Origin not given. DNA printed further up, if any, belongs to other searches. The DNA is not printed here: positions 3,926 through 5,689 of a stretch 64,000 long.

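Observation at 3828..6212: Operon of an Lgt paralogue, a multi-cluster radical SAM protein (COG1964, Tes/GDGT-MAS-like layout) and a Gly-rich 2-TM miniprotein: candidate uncharacterised lipid-modifying system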

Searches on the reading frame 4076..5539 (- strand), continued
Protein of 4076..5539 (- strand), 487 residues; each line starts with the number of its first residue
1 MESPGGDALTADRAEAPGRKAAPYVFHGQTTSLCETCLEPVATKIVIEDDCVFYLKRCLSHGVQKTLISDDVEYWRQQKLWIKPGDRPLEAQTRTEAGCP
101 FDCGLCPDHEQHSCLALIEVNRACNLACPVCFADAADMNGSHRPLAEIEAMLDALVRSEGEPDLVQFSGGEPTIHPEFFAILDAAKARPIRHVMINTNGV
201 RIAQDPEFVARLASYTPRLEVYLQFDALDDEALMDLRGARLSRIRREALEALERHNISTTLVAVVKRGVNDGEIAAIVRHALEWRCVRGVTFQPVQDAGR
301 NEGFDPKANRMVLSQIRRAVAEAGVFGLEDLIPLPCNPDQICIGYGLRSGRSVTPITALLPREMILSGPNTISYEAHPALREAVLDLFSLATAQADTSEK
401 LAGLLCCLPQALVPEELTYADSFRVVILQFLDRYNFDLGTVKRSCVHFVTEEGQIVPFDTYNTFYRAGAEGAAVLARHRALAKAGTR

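Call 74: search_protein_families(library=pfam, proteins=[L089:2703-4001:+, L091:2580-4004:+, L035:7477-8205:+, L035:9294-9743:+], max_evalue=0.1)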
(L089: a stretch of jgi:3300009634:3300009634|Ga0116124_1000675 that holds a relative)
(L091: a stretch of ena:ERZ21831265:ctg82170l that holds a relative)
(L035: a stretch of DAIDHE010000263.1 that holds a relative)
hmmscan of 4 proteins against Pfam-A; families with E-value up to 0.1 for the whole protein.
L089:2703-4001:+ (432 aa): 0 families

L091:2580-4004:+ (474 aa): 1 family
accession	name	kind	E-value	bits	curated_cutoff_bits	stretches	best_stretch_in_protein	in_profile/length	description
PF00581.25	Rhodanese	-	0.0019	19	22.2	1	128-170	59-101/102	Rhodanese-like domain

L035:7477-8205:+ (242 aa): 0 families

L035:9294-9743:+ (149 aa): 5 families
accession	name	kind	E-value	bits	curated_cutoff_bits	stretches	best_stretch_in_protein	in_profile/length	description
PF11992.13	TgpA_N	-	0.0012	18.4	30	1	54-142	42-135/333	TgpA N-terminal domain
PF00641.23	Zn_ribbon_RanBP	-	0.057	13.1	27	0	13-31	6-24/30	Zn-finger in Ran binding protein and others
PF13240.11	Zn_Ribbon_1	-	0.064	13.5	25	1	14-28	2-16/23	zinc-ribbon domain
PF24463.1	DUF7577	-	0.088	12.9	28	0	12-33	3-24/27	Domain of unknown function (DUF7577)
PF09843.14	DUF2070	-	0.099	11.4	30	0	57-140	18-96/561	Predicted membrane protein (DUF2070)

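Call 75: predict_structure(alignment_id=A4)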
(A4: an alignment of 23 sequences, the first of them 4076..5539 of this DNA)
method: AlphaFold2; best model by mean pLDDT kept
length: 487 residues; sequences in the alignment: 23
mean_pLDDT: 57.5   pTM: 0.59
mean pLDDT of the five models: 57.5, 55.6, 52.9, 49.5, 45.8
residues with pLDDT >= 90: 42; 70-90: 118; 50-70: 121; < 50: 206
segments of 3 or more residues with pLDDT < 50: 1-31, 78-113, 127-136, 233-239, 296-304, 334-340, 360-419, 429-445, 458-482, 485-487
pLDDT, mean of each block of 10 residues (from residue 1): 31 32 34 65 61 65 69 53 37 36 35 58 53 48 89 78 68 86 89 76 91 85 73 49 81 90 72 86 85 53 52 76 77 48 63 65 38 39 36 27 28 35 57 26 48 58 31 38 45
secondary structure, 60 per line:
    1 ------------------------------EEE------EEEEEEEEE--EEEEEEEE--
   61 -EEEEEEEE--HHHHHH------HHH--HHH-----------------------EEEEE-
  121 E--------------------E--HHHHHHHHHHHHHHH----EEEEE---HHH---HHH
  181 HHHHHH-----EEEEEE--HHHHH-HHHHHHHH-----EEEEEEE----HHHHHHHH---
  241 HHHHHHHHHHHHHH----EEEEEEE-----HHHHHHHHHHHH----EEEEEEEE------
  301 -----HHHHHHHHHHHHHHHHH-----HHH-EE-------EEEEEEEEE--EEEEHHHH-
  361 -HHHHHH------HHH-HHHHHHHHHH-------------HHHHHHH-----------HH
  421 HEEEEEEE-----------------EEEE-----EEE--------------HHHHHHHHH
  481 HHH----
elements in order: E31-33 E40-48 E51-58 E62-69 H72-77 E115-119 H145-159 E164-168 H178-186 E192-197 H200-204 H206-213 E219-225 H230-237 H241-254 E259-265 H271-282 E287-294 H306-322 E341-349 E352-355 H356-359 H362-367 H378-387 H401-407 E422-428 E446-449 E455-457 H472-483

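Call 78: fold_search(model_id=the predicted structure, library=pdb)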
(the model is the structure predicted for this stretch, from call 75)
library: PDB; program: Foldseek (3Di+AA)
matches with E <= 10: 1681; with E <= 0.001: 73
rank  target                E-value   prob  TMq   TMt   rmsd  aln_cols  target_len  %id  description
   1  7tol                  1.3e-24  1.00  0.54  0.54  11.9       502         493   27  X-ray crystal structure of glycerol dibiphytanyl glycerol tetraether - macrocyclic archaeol synthase (GDGT-MAS) from Met (released 2022-08-31)
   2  7tom                  9.3e-23  1.00  0.56  0.54  11.7       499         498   26  X-ray crystal structure of glycerol dibiphytanyl glycerol tetraether - macrocyclic archaeol synthase (GDGT-MAS) from Met (released 2022-08-31)
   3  6efn                  8.9e-09  1.00  0.34  0.42  10.9       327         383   16  Structure of a RiPP maturase, SkfB (released 2018-10-24)
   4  9dfu                  3.9e-08  1.00  0.35  0.58   3.7       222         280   20  X-ray crystal structure of the second Viperin-like enzyme from T. virens variant F40H with bound CTP and SAM (released 2025-02-19)
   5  9dfn                  6.1e-08  1.00  0.35  0.57   3.8       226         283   20  X-ray crystal structure of the second viperin-like enzyme from Trichoderma virens with bound CTP and SAM (released 2025-02-19)
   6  8vpo                  6.4e-08  1.00  0.35  0.37   9.6       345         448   15  X-Ray Crystal Structure of TigE from Paramaledivibacter caminithermalis (released 2024-02-07)
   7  7vob                  1.0e-07  1.00  0.33  0.48   4.1       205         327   20  The crystal structure of a Radical SAM Enzyme BlsE involved in the Biosynthesis of Blasticidin S (released 2022-05-04)
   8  9dfw_C                1.0e-07  1.00  0.35  0.57   3.7       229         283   16  X-ray crystal structure of an engineered Viperin-like enzyme from T. virens with bound CTP and SAM (released 2025-02-12)
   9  5vsl_A                1.2e-07  1.00  0.34  0.59   4.1       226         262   18  Crystal structure of viperin with bound [4Fe-4S] cluster and S-adenosylhomocysteine (SAH) (released 2017-06-14)
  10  6q2p_B                1.7e-07  1.00  0.34  0.54   4.1       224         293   17  Crystal structure of mouse viperin bound to cytidine triphosphate and S-adenosylhomocysteine (released 2020-01-22)
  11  7n7i_A                1.9e-07  1.00  0.33  0.55   3.8       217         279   18  X-ray crystal structure of Viperin-like enzyme from Trichoderma virens (released 2021-06-30)
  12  6q2q_B                2.0e-07  1.00  0.34  0.55   4.3       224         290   17  Crystal structure of mouse viperin bound to uridine triphosphate and S-adenosylhomocysteine (released 2020-01-22)
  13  2fb2_A                3.1e-07  1.00  0.33  0.48   3.7       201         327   17  Structure of the MoaA Arg17/266/268/Ala triple mutant (released 2006-05-09)
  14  9dgw_B                3.1e-07  1.00  0.34  0.56   3.7       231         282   17  X-ray crystal structure of the Viperin-like enzyme from T. virens with bound CTP and SAM (released 2025-02-12)
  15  9dfw_B                3.3e-07  1.00  0.34  0.54   4.1       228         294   17  X-ray crystal structure of an engineered Viperin-like enzyme from T. virens with bound CTP and SAM (released 2025-02-12)
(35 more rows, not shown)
